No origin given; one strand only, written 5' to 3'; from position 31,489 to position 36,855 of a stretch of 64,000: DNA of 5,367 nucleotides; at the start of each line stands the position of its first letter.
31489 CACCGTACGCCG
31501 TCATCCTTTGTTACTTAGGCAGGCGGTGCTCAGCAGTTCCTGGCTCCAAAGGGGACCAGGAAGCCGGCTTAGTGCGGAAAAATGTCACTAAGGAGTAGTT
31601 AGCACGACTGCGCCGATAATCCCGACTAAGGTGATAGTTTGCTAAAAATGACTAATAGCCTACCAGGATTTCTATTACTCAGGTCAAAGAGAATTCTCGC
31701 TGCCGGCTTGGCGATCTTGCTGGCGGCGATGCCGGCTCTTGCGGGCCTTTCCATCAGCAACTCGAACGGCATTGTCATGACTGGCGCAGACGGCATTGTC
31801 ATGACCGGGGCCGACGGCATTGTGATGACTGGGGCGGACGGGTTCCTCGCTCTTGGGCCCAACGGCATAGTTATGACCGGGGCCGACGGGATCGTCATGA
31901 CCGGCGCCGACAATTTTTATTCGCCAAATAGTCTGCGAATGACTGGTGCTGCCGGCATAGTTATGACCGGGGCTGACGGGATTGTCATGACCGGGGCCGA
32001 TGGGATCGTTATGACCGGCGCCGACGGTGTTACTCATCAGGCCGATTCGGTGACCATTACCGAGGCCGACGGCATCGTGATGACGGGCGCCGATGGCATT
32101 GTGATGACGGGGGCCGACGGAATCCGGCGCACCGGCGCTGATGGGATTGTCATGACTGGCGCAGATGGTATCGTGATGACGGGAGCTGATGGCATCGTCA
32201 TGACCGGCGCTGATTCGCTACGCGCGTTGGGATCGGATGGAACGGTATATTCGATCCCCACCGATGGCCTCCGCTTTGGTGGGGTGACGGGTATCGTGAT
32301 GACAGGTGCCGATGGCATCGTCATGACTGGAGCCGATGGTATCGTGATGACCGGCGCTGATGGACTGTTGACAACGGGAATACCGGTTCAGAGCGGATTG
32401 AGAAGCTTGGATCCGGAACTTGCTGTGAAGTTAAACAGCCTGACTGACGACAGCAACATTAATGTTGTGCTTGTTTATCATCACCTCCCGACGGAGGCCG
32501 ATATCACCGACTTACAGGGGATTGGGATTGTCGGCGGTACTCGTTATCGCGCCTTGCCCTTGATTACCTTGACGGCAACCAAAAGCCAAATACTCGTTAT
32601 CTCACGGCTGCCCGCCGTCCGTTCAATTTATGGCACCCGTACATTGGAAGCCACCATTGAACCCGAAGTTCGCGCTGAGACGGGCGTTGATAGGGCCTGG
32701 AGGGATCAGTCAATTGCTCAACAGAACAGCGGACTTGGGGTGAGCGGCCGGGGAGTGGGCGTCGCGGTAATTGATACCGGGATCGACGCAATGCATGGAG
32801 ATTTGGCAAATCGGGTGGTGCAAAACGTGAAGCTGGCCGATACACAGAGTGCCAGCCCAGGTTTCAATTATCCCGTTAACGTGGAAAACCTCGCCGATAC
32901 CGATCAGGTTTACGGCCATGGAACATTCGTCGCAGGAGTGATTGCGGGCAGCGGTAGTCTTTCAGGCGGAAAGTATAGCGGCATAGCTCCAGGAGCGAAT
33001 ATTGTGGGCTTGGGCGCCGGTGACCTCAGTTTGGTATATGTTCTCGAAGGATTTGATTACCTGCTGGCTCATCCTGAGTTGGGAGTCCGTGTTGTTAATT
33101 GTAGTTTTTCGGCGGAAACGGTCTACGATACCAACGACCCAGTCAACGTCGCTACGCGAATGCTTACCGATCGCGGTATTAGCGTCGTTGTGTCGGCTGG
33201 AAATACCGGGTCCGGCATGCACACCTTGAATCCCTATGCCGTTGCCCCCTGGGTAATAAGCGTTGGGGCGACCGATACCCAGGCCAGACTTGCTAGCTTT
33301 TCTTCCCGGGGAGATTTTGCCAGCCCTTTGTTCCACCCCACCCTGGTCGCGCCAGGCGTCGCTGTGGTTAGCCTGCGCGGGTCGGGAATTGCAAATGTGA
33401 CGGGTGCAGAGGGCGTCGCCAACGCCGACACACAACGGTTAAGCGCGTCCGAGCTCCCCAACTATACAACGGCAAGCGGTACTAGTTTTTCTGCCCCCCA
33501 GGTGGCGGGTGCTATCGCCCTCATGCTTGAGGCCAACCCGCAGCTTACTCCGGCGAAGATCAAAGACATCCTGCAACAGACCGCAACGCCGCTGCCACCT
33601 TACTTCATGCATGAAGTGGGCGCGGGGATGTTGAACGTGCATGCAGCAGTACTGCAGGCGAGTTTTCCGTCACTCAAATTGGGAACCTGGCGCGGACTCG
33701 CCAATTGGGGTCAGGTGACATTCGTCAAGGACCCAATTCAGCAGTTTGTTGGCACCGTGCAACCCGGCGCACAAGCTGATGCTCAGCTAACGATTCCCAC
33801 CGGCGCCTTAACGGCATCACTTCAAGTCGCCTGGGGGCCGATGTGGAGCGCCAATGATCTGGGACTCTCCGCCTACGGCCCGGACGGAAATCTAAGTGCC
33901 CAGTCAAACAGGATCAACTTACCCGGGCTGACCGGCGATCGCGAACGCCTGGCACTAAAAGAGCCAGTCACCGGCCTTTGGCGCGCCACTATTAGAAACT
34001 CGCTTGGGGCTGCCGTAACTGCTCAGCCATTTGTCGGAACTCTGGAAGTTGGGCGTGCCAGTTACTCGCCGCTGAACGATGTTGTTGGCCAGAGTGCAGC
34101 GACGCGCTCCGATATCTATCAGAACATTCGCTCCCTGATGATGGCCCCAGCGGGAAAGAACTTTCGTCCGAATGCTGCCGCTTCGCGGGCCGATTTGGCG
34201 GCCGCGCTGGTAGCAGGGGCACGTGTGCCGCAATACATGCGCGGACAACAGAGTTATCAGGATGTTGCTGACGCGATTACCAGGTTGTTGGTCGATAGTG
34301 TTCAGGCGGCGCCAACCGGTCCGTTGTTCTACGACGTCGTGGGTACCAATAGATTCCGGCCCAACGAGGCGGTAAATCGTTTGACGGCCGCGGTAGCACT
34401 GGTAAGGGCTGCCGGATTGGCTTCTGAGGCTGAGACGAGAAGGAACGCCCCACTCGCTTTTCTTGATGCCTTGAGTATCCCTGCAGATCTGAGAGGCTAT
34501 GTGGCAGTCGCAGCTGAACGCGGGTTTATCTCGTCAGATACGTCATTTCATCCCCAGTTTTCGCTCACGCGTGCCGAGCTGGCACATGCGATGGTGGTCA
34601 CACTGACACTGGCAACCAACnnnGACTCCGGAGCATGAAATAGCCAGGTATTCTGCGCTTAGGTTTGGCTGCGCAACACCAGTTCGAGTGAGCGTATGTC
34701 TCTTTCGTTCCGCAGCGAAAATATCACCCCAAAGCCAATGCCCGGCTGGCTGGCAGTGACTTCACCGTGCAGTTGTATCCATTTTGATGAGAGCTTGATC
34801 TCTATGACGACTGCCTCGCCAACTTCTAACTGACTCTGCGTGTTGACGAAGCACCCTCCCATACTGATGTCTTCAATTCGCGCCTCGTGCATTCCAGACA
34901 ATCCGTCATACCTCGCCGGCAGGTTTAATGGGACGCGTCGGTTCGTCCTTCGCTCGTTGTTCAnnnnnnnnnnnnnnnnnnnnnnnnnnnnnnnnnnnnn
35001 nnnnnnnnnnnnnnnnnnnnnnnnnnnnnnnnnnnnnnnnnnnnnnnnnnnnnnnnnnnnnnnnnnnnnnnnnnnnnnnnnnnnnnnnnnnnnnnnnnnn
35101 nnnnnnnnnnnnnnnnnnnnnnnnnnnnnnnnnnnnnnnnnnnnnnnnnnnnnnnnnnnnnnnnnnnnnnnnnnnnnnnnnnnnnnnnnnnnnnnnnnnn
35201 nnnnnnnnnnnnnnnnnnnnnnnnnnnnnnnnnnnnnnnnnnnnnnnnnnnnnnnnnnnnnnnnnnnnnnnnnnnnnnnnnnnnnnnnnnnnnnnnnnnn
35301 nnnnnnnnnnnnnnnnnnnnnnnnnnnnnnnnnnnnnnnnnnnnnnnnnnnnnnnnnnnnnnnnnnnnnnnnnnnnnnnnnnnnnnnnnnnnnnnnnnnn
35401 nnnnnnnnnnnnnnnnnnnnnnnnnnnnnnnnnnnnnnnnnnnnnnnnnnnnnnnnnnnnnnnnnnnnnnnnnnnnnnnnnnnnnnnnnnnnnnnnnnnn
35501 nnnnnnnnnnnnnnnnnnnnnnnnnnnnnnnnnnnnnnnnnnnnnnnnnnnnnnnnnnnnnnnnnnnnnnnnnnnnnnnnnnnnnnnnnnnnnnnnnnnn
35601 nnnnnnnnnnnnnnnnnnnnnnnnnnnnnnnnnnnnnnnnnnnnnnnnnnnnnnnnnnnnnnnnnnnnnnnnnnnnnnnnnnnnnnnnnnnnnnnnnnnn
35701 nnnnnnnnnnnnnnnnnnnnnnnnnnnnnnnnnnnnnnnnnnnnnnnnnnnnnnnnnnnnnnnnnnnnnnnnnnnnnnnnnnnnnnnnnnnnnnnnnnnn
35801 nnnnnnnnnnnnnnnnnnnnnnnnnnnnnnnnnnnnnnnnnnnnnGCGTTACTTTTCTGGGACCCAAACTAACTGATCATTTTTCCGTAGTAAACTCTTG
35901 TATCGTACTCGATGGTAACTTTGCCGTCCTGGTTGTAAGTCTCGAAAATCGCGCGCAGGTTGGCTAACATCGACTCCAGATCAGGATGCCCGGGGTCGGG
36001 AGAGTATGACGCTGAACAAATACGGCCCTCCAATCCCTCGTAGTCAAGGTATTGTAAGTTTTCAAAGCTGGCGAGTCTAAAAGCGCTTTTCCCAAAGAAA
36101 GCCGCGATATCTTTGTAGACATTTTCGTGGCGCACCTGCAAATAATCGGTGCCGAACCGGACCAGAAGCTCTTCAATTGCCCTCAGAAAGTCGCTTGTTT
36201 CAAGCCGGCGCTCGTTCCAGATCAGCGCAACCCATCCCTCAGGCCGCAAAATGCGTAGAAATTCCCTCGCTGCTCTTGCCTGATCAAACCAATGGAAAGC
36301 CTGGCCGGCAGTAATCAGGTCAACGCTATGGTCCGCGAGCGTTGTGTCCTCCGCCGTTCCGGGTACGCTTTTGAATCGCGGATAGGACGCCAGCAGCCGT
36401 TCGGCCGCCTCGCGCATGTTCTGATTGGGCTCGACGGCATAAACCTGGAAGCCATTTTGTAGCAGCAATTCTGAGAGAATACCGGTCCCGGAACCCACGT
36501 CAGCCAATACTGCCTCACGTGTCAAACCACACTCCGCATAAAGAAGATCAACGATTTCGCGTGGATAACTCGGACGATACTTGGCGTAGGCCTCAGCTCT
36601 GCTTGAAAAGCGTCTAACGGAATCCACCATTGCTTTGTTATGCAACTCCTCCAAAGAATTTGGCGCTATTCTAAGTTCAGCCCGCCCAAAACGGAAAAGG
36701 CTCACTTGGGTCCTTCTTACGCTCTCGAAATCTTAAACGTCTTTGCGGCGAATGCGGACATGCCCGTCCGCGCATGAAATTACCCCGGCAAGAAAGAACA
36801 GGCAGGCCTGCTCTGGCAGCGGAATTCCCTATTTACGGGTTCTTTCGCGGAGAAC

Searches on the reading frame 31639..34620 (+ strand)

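Call 12: search_protein_families(library=pfam, proteins=[window:31639-34620:+], max_evalue=0.0001)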
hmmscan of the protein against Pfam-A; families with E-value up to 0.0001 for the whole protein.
window:31639-34620:+ (994 aa): 2 families
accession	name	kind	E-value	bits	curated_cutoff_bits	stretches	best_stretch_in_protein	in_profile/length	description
PF00082.27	Peptidase_S8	-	3.5e-45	155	21.8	1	370-663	1-288/288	Subtilase family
PF00395.25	SLH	-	2.8e-07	30.9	20.8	0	946-982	7-44/44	S-layer homology domain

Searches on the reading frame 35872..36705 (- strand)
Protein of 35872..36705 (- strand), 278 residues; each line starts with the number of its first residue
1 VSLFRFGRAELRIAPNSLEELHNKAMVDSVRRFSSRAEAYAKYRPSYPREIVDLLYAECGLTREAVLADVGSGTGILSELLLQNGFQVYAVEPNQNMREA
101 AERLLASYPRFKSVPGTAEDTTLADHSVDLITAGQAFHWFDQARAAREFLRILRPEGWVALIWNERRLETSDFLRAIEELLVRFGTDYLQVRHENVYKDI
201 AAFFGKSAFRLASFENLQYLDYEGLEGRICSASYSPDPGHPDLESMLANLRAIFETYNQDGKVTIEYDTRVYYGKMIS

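Call 11: search_protein_families(library=pfam, proteins=[window:35872-36705:-], max_evalue=0.0001)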
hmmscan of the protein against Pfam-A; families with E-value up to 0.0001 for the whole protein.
window:35872-36705:- (278 aa): 4 families
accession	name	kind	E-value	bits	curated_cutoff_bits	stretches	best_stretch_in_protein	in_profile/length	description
PF08241.18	Methyltransf_11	-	4.2e-20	72.6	21.2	1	69-160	2-94/95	Methyltransferase domain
PF13649.12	Methyltransf_25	-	1.2e-14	55.2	27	1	69-157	3-97/97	Methyltransferase domain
PF08242.18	Methyltransf_12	-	1.4e-11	45.4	30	1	69-159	2-98/98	Methyltransferase domain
PF13489.12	Methyltransf_23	-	1.8e-10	41.2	27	1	40-162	1-117/164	Methyltransferase domain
